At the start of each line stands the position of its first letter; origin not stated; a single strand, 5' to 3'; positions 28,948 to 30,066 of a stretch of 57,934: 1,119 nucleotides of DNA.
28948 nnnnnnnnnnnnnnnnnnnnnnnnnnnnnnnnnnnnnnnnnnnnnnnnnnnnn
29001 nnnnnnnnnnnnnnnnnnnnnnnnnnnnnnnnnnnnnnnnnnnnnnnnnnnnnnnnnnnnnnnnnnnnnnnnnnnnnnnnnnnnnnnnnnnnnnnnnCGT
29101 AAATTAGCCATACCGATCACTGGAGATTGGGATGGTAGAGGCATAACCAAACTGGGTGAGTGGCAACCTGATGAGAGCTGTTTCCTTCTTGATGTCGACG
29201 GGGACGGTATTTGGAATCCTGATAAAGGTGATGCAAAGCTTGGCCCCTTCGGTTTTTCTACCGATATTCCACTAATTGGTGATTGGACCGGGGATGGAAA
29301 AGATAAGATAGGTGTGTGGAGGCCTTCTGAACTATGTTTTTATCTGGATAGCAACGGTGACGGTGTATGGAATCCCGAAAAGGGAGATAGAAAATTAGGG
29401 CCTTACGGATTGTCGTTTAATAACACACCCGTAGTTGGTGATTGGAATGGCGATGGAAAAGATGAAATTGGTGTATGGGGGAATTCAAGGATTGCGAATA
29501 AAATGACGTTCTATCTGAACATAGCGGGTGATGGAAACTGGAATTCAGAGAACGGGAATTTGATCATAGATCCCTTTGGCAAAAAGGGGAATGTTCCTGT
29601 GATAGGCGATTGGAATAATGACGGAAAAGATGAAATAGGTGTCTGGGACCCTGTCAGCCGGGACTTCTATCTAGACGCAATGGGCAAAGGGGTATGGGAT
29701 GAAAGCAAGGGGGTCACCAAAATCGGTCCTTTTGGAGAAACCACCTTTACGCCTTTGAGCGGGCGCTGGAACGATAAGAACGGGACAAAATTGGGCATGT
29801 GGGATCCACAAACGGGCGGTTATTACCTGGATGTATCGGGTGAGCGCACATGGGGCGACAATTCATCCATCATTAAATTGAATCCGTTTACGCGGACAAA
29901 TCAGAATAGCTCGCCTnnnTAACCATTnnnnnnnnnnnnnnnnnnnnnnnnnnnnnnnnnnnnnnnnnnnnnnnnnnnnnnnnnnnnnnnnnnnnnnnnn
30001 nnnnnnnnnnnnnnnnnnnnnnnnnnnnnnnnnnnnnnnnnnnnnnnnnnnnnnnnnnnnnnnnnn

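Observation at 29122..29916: An oligosaccharyltransferase fused to a five-unit FG-GAP/VCBS-like repeat module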

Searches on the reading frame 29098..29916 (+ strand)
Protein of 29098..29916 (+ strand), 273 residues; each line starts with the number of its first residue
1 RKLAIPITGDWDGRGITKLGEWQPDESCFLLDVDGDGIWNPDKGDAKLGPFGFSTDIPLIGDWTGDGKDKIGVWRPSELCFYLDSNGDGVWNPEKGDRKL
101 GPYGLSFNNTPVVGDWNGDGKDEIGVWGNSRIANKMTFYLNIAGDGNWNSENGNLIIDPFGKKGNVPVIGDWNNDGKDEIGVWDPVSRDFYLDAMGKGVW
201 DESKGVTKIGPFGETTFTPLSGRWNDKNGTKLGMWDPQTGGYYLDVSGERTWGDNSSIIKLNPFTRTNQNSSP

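Call 3: search_protein_families(library=pfam, proteins=[window:29122-29916:+], max_evalue=1)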
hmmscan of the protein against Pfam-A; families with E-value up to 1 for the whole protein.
window:29122-29916:+ (265 aa): 2 families
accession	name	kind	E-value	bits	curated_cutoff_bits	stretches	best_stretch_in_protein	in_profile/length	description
PF13517.12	FG-GAP_3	-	2.4e-07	31.7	26.9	2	107-172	1-59/61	FG-GAP-like repeat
PF18910.5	DUF5665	-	0.16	12.5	27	0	48-55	40-47/56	Domain of unknown function (DUF5665)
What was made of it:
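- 29098..29916 (+): Five-bladed FG-GAP/VCBS-like beta-propeller (residues 779-1051); only about 4 residues separate the last strand of the OST domain from the first propeller strand. FG-GAP_3 scores 31.7 bits against a cutoff of 26.9 (call 3).
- Checked: Pfam FG-GAP_3 scores E 2.4e-7 and 31.7 bits on the extension alone, against a cutoff of 26.9 (call 3).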

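Call 4: search_protein_families(library=ncbifam, proteins=[window:29122-29916:+], max_evalue=1)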
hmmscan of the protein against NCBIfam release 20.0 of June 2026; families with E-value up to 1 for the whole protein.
window:29122-29916:+ (265 aa): 0 families

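Call 7: search_solved_structures(query=window:29098-29916:+, max_evalue=10, show_alignments=3)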
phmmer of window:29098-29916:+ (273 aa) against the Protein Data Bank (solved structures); distinct sequences matched with E-value up to 10: 1.
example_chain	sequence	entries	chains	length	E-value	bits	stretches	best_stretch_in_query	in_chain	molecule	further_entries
9oee_A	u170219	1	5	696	3.9e-05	26.2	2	7-183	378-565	Secreted esterase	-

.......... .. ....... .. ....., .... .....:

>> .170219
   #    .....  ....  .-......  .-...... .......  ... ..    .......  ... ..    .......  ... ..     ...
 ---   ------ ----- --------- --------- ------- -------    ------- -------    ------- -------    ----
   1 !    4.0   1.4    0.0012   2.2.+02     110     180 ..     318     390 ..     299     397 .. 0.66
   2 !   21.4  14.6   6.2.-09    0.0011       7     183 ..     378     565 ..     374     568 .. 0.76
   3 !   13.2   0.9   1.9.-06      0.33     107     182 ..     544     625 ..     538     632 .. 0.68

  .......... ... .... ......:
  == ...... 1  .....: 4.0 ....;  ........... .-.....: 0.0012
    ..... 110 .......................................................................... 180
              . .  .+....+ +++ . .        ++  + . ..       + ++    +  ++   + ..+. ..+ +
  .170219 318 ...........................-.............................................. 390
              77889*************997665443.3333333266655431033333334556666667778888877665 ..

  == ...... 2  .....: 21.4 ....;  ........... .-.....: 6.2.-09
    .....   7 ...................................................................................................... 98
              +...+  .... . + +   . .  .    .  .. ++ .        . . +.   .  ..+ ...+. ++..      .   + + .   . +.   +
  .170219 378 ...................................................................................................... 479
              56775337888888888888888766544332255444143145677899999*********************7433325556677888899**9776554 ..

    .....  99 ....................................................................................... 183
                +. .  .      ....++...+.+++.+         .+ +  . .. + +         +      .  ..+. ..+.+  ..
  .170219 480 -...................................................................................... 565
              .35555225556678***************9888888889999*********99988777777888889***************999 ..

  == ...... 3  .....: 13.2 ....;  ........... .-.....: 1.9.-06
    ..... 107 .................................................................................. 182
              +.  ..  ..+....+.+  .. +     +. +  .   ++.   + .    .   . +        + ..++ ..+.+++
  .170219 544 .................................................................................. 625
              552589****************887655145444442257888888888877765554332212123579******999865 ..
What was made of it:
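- On Beta-propeller lectins (UmbA-type, PVL-type): 9oee_A scores E 3.9e-5 by phmmer (call 7) and E 5e-8 by Foldseek with query TM 0.60.
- The only PDB sequence hit is UmbA4, 9oee_A, E 3.9e-5 (call 7).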

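Call 19: find_related_loci(query=A1, collection=genome_contigs, flank=6000)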
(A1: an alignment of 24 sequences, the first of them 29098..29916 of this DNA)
Query A1 (273 aa) in genome_contigs; peptide patterns used: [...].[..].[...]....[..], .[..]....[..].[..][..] (x = any residue, [..] = any of these).
600 stretches matched a pattern (row limit reached: there are more); 554 encode a relative of the query (tblastn E <= 1e-3); the best 80 are kept; 80 distinct loci.
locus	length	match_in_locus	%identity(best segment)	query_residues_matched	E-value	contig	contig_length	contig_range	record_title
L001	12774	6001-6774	50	1-265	7e-82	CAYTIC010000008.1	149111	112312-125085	MAG TPA_asm: uncultured Dehalococcoidales bacterium isolate SRP302447_co3_791 genome assembly, contig: NODE_295_length_1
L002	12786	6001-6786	50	1-264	2e-79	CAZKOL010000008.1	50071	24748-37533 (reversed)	MAG TPA_asm: uncultured Dehalococcoidales bacterium isolate SRP178699_co2_170 genome assembly, contig: NODE_198_length_5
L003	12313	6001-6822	42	5-264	6e-50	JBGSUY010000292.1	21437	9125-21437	MAG: Chromatiaceae bacterium isolate JTS-AC444 k141_540037, whole genome shotgun sequence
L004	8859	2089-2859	45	5-259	6e-50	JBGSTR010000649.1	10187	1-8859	MAG: Chromatiaceae bacterium isolate JTS-AC412 k141_2580646, whole genome shotgun sequence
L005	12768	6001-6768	45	5-261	1e-48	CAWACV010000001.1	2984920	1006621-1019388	MAG: uncultured Gammaproteobacteria bacterium isolate MFD00905.bin.3.183 genome assembly, contig: contig_1561, whole gen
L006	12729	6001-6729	42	5-252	4e-44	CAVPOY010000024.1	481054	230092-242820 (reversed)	MAG: uncultured Gammaproteobacteria bacterium isolate MFD09779.bin.2.53 genome assembly, contig: contig_42044, whole gen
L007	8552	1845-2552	42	5-257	1e-41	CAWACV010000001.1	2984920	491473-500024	MAG: uncultured Gammaproteobacteria bacterium isolate MFD00905.bin.3.183 genome assembly, contig: contig_1561, whole gen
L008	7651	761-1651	38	6-249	1e-36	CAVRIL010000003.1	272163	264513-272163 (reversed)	MAG: uncultured Methanoregulaceae archaeon isolate MFD05942.bin.2.200 genome assembly, contig: contig_17781, whole genom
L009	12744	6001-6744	41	5-252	1e-36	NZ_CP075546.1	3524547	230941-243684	Methanospirillum purgamenti strain J.3.6.1-F.2.7.3 chromosome, complete genome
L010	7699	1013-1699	36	5-253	2e-36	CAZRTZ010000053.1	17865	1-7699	MAG TPA_asm: uncultured Geobacteraceae bacterium isolate SRP231805_co3_153 genome assembly, contig: NODE_1810_length_178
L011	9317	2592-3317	39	5-252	2e-35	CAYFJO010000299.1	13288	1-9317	MAG TPA_asm: uncultured Pirellulaceae bacterium isolate ERP003628_co1_109 genome assembly, contig: NODE_2730_length_1328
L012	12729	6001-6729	37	2-252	3e-34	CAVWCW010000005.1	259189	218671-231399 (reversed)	MAG: uncultured Gammaproteobacteria bacterium isolate MFD03804.bin.1.42 genome assembly, contig: contig_23771, whole gen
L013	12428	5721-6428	40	1-252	6e-34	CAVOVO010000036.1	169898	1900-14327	MAG: uncultured delta proteobacterium isolate MFD09779.bin.2.67 genome assembly, contig: contig_53901, whole genome shot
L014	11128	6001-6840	39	4-261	4e-33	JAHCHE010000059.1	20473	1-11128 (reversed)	MAG: Bryobacteraceae bacterium isolate TGS_ACI2 ACI2_59, whole genome shotgun sequence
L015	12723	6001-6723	39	2-252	4e-33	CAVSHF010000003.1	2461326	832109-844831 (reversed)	MAG: uncultured Nitrospiraceae bacterium isolate MFD01476.bin.1.65 genome assembly, contig: contig_173, whole genome sho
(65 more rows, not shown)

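Call 23: predict_structure(alignment_id=A1)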
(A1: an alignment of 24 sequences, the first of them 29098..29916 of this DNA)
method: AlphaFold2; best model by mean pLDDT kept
length: 273 residues; sequences in the alignment: 24
mean_pLDDT: 88.5   pTM: 0.88
mean pLDDT of the five models: 88.5, 88.0, 87.4, 87.3, 86.4
residues with pLDDT >= 90: 179; 70-90: 66; 50-70: 23; < 50: 5
segments of 3 or more residues with pLDDT < 50: 270-273
pLDDT, mean of each block of 10 residues (from residue 1): 86 95 95 91 94 96 97 96 96 96 90 95 94 87 83 77 94 93 95 78 75 92 90 92 84 71 74 37
secondary structure, 60 per line:
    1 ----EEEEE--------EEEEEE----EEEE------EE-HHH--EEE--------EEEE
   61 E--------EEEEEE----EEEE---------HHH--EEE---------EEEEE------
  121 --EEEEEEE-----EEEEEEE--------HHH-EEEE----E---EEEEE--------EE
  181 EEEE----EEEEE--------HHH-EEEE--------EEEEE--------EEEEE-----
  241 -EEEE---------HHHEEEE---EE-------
elements in order: E5-9 E18-23 E28-31 E46-48 E57-61 E70-75 E80-83 E98-100 E110-114 E123-129 E135-141 E154-157 E166-170 E179-184 E189-193 E206-209 E218-222 E231-235 E242-245 E258-261
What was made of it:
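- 29098..29916 (+): AF2 gives pLDDT 88.5, pTM 0.88 and 20 strands (call 23).
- On FG-GAP/VCBS beta-propeller (Pfam PF13517): AF2 predicts 20 strands in five groups of four, with pTM 0.88 (call 23).
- AF2 gives pLDDT 88.5, pTM 0.88 and five groups of four strands (call 23).
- Tried and rejected: Rejected by the AF2 model (call 23).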

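Call 27: fold_search(model_id=the predicted structure, library=pdb)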
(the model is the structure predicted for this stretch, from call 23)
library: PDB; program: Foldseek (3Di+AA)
matches with E <= 10: 523; with E <= 0.001: 9
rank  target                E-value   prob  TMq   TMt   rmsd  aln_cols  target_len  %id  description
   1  9oee_A                5.3e-08  1.00  0.60  0.28   6.2       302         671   19  S. griseus TUA bound UmbA4 complexes (released 2025-12-17)
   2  9v86_B                6.8e-06  1.00  0.44  0.34   6.9       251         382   15  Cryo-EM structure of KICSTOR CCC complex (state 3) (released 2025-11-12)
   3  9v6e_B                9.3e-06  1.00  0.42  0.33   7.5       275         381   15  Cryo-EM structure of human full length KICSTOR complex (state 1) (released 2025-11-12)
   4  9v9n_B                3.0e-05  1.00  0.43  0.34   7.5       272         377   14  Cryo-EM structure of KICSTOR CCC complex (state 5) (released 2025-11-12)
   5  5mb4                  1.2e-04  1.00  0.49  0.37   7.3       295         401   14  Crystal Structure of the Psathyrella asperospora lectin PAL in complex with GlcNAc (released 2017-02-22)
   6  2bwm                  1.2e-04  1.00  0.48  0.36   7.4       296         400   16  1.8A CRYSTAL STRUCTURE OF of Psathyrella velutina LECTIN IN COMPLEX WITH METHYL 2-ACETAMIDO-1,2-DIDEOXY-1-SELENO-BETA-D- (released 2006-01-23)
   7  4up4_B                2.9e-04  1.00  0.46  0.35   7.5       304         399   12  Structure of the recombinant lectin PVL from Psathyrella velutina in complex with GlcNAcb-D-1,3Galactoside (released 2015-01-28)
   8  4up4_A                2.9e-04  1.00  0.46  0.35   7.5       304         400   12  Structure of the recombinant lectin PVL from Psathyrella velutina in complex with GlcNAcb-D-1,3Galactoside (released 2015-01-28)
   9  4tqm_A                9.7e-04  1.00  0.50  0.38   8.4       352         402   12  Structural basis of specific recognition of non-reducing terminal N-acetylglucosamine by an Agrocybe aegerita lection (released 2015-06-03)
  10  4tqj_A                1.1e-03  1.00  0.44  0.32   9.5       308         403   14  Structural basis of specific recognition of non-reducing terminal N-acetylglucosamine by an Agrocybe aegerita lection (released 2015-06-03)
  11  6h6e_F                1.4e-03  1.00  0.43  0.08   7.2       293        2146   12  PTC3 holotoxin complex from Photorhabdus luminecens in prepore state (TcdA1, TcdB2, TccC3) (released 2018-10-03)
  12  9etn_A                1.6e-03  0.98  0.36  0.22  11.0       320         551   16  Crystal structure of murine CRTAC1 (released 2024-07-31)
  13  6h6f_F                3.3e-03  0.99  0.44  0.09   7.2       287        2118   12  PTC3 holotoxin complex from Photorhabdus luminiscens - Mutant TcC-D651A (released 2018-10-03)
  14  4o5t_B                4.5e-03  0.99  0.45  0.39   9.4       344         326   12  Crystal structure of Diels-Alderase CE20 in complex with a product analog (released 2014-06-04)
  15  8zdg_A                5.5e-03  0.99  0.42  0.16   7.5       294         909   13  Cryo-EM structure of the integrin avb3 with CWHM-12, conformation 1 (released 2025-10-22)
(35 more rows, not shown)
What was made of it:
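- On FG-GAP/VCBS beta-propeller (Pfam PF13517): The top Foldseek hits are propellers (call 27).
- On Beta-propeller lectins (UmbA-type, PVL-type): PAL, PVL and AAL2 score E 1e-4 to 1e-3 (call 27).
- Closest known: Fungal FG-GAP/integrin-like GlcNAc lectins: PVL. Same: Foldseek gives E 1e-4 to 1e-3 at probability 1.0 (call 27).
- It is also the top Foldseek hit, E 5e-8 (call 27). After the three KICSTOR chains at ranks 2-4, the next Foldseek hits are the GlcNAc-binding lectins PAL, PVL and AAL2 (call 27). The structural matches are modest: TM 0.60 to a six-bladed lectin and about 0.45-0.5 to seven-bladed ones (call 27). Integrins and KICSTOR/ITFG2 appear in the same hit list (call 27). FG-GAP propellers bind proteins in integrins and in KICSTOR/ITFG2, and both are among the Foldseek hits (call 27).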

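Call 46: find_homologous_proteins(query=window:29098-29916:+, max_evalue=1e-10)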
Query window:29098-29916:+ (273 aa): 1293 proteins with E <= 1e-10 among 2497 candidates; the best 120 are listed.
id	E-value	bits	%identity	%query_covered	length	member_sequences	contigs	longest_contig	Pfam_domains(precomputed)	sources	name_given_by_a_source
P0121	5.4e-84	300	44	96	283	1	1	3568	PF13517.13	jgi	jgi:hypothetical protein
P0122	4.7e-71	258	51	96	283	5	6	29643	-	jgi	-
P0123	7.5e-65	237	41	86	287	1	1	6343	-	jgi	jgi:hypothetical protein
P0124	1.1e-60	224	43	86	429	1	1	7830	PF26362.1,PF13517.13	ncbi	-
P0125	3.0e-59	219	45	81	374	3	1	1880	-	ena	-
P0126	4.2e-58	215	39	91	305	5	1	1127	PF14810.13,PF20009.5,PF13031.13,PF26745.1,PF16390.12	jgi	-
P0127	7.6e-58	214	42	93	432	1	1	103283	PF13517.13,PF07593.19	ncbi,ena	-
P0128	8.7e-57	211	38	86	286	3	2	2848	-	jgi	jgi:hypothetical protein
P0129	1.3e-54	204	36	96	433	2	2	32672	-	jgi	jgi:hypothetical protein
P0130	4.6e-53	199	45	81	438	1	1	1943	PF26362.1,PF13517.13,PF07593.19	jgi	-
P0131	3.9e-51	192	44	81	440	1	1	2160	PF13385.14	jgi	jgi:hypothetical protein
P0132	5.6e-50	188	44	80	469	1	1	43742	PF00801.27,PF18911.7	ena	-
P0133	1.3e-49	187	42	82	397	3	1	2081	PF05593.20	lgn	-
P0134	2.1e-49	186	38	76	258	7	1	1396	PF13517.13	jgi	jgi:hypothetical protein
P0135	6.1e-49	185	41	74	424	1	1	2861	PF13517.13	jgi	jgi:hypothetical protein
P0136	1.6e-48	184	43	86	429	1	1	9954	PF26362.1,PF13517.13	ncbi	-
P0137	2.1e-48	183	41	95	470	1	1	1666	PF13517.13,PF00082.28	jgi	jgi:hypothetical protein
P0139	3.6e-47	179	39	91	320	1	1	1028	PF13517.13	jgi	jgi:hypothetical protein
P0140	2.9e-46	176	42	81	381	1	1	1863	PF13517.13,PF06739.18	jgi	jgi:hypothetical protein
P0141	5.0e-46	175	39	91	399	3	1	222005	PF13517.13,PF18998.7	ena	-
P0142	3.5e-45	173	43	86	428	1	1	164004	PF26362.1,PF13517.13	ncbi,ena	-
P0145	3.0e-44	170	41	90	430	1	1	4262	PF26362.1,PF13517.13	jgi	jgi:uncharacterized protein YhfF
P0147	8.7e-44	168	39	77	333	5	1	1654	PF13517.13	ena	-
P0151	4.4e-43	166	41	86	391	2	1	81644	PF13517.13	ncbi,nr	ncbi:MAG: hypothetical protein M0Q91_03525 [Methanoregula sp.]|nr:hypothetical protein [Methanoregul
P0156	4.3e-42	162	35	95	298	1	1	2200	PF13517.13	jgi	jgi:hypothetical protein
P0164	3.2e-40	156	33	75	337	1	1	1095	PF13517.13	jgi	jgi:hypothetical protein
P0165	5.2e-40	156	36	88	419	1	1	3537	PF03160.21,PF13517.13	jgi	jgi:hypothetical protein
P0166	1.0e-39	155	34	78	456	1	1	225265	PF23621.2,PF13517.13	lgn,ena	-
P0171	8.7e-39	152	36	81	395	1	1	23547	PF13517.13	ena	-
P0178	1.7e-37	147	41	81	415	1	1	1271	PF13517.13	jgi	jgi:hypothetical protein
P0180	4.2e-37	146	32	96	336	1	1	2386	PF13517.13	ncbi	-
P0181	7.2e-37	145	38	80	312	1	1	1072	PF13517.13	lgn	-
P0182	4.9e-36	143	35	80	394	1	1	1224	PF07731.21,PF13517.13,PF20009.5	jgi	jgi:hypothetical protein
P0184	9.6e-36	142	37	76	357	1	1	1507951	PF13517.13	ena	-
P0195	2.9e-34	137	38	89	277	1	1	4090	PF13517.13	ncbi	-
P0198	3.7e-34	136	36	80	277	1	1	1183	PF13517.13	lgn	-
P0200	4.2e-34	136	32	90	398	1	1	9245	PF01551.30,PF13517.13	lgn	-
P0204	7.5e-34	135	39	86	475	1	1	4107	PF13517.13,PF20009.5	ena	-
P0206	1.3e-33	135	41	71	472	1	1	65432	PF13517.13,PF00082.28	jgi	jgi:Subtilase family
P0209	5.0e-33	133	38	69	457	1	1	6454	PF13517.13,PF14273.12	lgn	-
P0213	1.6e-32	131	41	81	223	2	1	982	PF13517.13,PF13031.13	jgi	jgi:hypothetical protein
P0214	2.2e-32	131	37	80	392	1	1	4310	PF13517.13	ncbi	ncbi:MAG: VCBS repeat-containing protein [Acidobacteriota bacterium]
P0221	1.5e-31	128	31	90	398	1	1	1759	PF01551.30,PF13517.13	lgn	-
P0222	1.9e-31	127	38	81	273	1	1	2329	PF13517.13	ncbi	-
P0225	3.6e-31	127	30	86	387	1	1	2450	PF13517.13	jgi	jgi:serine-aspartate repeat-containing protein C/D/E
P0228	5.2e-31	126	38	80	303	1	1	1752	PF13517.13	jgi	jgi:hypothetical protein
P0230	7.7e-31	125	41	80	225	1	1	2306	PF25664.2,PF13517.13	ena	-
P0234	1.2e-30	125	31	93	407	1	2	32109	PF01551.30,PF13517.13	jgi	jgi:hypothetical protein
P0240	2.5e-30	124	34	92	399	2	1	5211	PF13517.13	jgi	jgi:hypothetical protein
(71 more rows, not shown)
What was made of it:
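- Two apparently stand-alone 283-aa propeller proteins appeared in one search (call 46).
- Tried and rejected: Homolog search with the extension alone (call 46).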

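Call 47: find_encoding_contigs(protein=P0122, flank=8000, max_places=3)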
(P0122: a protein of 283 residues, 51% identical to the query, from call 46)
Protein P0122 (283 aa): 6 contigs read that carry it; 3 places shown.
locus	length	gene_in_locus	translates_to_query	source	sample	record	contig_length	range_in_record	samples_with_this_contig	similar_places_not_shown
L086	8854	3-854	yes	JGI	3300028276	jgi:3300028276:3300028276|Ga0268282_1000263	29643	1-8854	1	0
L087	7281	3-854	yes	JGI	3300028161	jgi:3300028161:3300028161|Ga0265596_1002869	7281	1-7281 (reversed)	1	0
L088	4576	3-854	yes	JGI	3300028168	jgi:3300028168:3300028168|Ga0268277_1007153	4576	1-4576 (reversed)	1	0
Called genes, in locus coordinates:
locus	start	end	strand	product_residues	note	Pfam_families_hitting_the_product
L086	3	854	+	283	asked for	?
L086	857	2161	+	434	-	PF03446:NAD_binding_2, PF03721:UDPG_MGDP_dh_N, PF00984:UDPG_MGDP_dh, PF03720:UDPG_MGDP_dh_C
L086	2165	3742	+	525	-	PF01408:GFO_IDH_MocA, PF02894:GFO_IDH_MocA_C, PF22725:GFO_IDH_MocA_C3, PF25084:LbH_EIF2B (weak), PF00132:Hexapep, PF25087:GMPPB_C (weak), PF14602:Hexapep_2, PF00132:Hexapep (weak)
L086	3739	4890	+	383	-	PF00155:Aminotran_1_2 (weak), PF01041:DegT_DnrJ_EryC1, PF01212:Beta_elim_lyase (weak), PF01053:Cys_Met_Meta_PP (weak)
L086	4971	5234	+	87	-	-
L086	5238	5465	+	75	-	PF07927:HicA_toxin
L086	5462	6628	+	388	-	PF02350:Epimerase_2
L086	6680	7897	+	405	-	PF00155:Aminotran_1_2, PF01041:DegT_DnrJ_EryC1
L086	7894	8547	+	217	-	PF25084:LbH_EIF2B (faint), PF25087:GMPPB_C (weak), PF00132:Hexapep, PF14602:Hexapep_2 (weak), PF00132:Hexapep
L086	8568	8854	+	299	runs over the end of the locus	PF01408:GFO_IDH_MocA, PF02894:GFO_IDH_MocA_C, PF22725:GFO_IDH_MocA_C3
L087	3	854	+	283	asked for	?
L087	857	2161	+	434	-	PF03446:NAD_binding_2, PF03721:UDPG_MGDP_dh_N, PF00984:UDPG_MGDP_dh, PF03720:UDPG_MGDP_dh_C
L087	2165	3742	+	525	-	PF01408:GFO_IDH_MocA, PF02894:GFO_IDH_MocA_C, PF22725:GFO_IDH_MocA_C3, PF25084:LbH_EIF2B (weak), PF00132:Hexapep, PF25087:GMPPB_C (weak), PF14602:Hexapep_2, PF00132:Hexapep (weak)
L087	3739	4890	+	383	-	PF00155:Aminotran_1_2 (weak), PF01041:DegT_DnrJ_EryC1, PF01212:Beta_elim_lyase (weak), PF01053:Cys_Met_Meta_PP (weak)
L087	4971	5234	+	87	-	-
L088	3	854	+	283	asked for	?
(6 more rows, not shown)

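Call 48: find_encoding_contigs(protein=P0121, flank=8000, max_places=2)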
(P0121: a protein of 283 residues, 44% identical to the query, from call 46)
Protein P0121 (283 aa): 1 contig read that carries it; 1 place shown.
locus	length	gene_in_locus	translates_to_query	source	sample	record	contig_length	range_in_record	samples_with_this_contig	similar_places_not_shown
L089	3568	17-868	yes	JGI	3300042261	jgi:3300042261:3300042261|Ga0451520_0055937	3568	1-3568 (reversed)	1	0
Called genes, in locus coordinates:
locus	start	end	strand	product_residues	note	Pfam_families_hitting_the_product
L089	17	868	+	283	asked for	PF13517:FG-GAP_3 (faint)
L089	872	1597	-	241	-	PF05050:Methyltransf_21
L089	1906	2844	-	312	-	PF00165:HTH_AraC (weak), PF12833:HTH_18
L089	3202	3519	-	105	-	PF00989:PAS, PF08448:PAS_4 (weak), PF13426:PAS_9, PF08447:PAS_3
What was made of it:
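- The '283-aa' proteins are genes cut by contig ends (calls 47, 48).
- Tried and rejected: The 283-aa hits P0121 and P0122 are genes cut at contig ends, next to glycan genes (calls 47, 48).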
